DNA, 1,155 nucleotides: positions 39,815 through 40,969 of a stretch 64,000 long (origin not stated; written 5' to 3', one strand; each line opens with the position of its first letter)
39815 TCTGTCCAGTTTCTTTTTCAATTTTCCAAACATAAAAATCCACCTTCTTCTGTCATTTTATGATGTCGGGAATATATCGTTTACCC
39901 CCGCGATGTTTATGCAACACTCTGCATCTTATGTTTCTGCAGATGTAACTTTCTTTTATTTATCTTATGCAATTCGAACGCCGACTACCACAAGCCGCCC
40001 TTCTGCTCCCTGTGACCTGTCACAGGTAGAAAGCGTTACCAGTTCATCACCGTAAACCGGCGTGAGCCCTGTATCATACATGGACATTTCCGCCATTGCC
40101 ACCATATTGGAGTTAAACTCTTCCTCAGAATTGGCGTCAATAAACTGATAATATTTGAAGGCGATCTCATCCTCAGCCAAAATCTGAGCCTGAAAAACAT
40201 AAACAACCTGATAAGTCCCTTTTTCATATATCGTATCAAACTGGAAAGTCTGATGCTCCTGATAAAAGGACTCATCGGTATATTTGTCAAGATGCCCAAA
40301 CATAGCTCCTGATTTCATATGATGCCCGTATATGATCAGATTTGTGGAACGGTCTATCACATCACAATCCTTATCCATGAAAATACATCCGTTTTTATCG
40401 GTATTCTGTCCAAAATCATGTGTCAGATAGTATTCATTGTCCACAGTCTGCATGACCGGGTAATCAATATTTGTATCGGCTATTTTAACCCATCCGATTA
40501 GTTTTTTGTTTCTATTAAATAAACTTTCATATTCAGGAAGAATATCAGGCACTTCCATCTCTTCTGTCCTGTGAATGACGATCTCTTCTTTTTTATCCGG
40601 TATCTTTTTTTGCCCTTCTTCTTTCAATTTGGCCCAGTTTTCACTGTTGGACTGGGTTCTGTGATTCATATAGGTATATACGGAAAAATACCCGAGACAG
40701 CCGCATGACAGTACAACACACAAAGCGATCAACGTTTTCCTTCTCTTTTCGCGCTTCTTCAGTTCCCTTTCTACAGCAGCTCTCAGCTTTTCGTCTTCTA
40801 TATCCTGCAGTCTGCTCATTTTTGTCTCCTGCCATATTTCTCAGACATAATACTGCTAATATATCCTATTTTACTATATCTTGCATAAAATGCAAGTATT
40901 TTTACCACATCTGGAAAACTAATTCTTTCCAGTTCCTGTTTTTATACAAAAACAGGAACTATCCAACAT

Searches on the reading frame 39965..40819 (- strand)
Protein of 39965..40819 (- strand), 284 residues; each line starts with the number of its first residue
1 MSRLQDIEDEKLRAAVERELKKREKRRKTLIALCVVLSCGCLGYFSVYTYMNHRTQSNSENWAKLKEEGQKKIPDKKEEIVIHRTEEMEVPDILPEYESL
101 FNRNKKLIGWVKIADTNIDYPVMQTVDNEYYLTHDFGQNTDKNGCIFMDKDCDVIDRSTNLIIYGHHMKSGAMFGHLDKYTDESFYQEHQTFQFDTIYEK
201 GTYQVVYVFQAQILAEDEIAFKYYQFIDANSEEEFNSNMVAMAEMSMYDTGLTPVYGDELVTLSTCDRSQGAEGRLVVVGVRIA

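Call 5: search_protein_families(library=pfam, proteins=[window:39965-40819:-], max_evalue=0.01)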
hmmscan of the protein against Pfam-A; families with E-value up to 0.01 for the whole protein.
window:39965-40819:- (284 aa): 1 family
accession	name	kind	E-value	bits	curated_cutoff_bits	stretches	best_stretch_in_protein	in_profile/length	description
PF04203.18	Sortase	-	1.9e-13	50.7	26.6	1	112-282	2-124/125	Sortase domain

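Call 10: find_encoding_contigs(protein=window:39965-40819:-, flank=10000, max_places=10)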
Protein window:39965-40819:- (284 aa): 3 contigs read that carry it; 3 places shown.
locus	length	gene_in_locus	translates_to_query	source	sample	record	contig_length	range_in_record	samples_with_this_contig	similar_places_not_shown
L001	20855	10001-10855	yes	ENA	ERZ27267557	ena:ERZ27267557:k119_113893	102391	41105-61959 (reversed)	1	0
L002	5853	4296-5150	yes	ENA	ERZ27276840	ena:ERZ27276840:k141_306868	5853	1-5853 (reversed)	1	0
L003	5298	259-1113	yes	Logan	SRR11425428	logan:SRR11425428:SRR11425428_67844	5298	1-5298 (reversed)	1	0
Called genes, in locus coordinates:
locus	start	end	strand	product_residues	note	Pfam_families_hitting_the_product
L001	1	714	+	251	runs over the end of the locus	PF00072:Response_reg, PF00165:HTH_AraC (weak), PF12833:HTH_18, PF00165:HTH_AraC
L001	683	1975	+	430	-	PF01547:SBP_bac_1, PF13416:SBP_bac_8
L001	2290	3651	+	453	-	PF01547:SBP_bac_1, PF13416:SBP_bac_8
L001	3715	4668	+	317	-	PF00528:BPD_transp_1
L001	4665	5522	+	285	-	PF00528:BPD_transp_1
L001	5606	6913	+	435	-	PF01120:Alpha_L_fucos, PF14871:GHL6 (weak)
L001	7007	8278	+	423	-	PF01408:GFO_IDH_MocA, PF02894:GFO_IDH_MocA_C, PF22725:GFO_IDH_MocA_C3 (weak)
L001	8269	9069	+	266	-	PF18082:NAT_N, PF18164:GNAT_C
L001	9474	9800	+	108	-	-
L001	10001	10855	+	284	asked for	PF04203:Sortase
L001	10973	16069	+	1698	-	PF13306:LRR_5, PF13855:LRR_8 (faint), PF13306:LRR_5, PF18998:Flg_new_2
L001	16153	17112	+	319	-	PF13306:LRR_5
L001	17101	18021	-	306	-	PF00082:Peptidase_S8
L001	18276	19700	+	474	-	PF00682:HMGL-like, PF22617:HCS_D2 (faint)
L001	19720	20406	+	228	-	PF00392:GntR, PF07729:FCD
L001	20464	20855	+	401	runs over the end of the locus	PF00180:Iso_dh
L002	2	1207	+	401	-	?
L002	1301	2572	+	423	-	PF01408:GFO_IDH_MocA, PF02894:GFO_IDH_MocA_C, PF22725:GFO_IDH_MocA_C3 (weak)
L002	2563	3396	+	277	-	PF18082:NAT_N, PF18164:GNAT_C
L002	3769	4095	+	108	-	-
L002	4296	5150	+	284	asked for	PF04203:Sortase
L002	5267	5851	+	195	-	?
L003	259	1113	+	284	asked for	PF04203:Sortase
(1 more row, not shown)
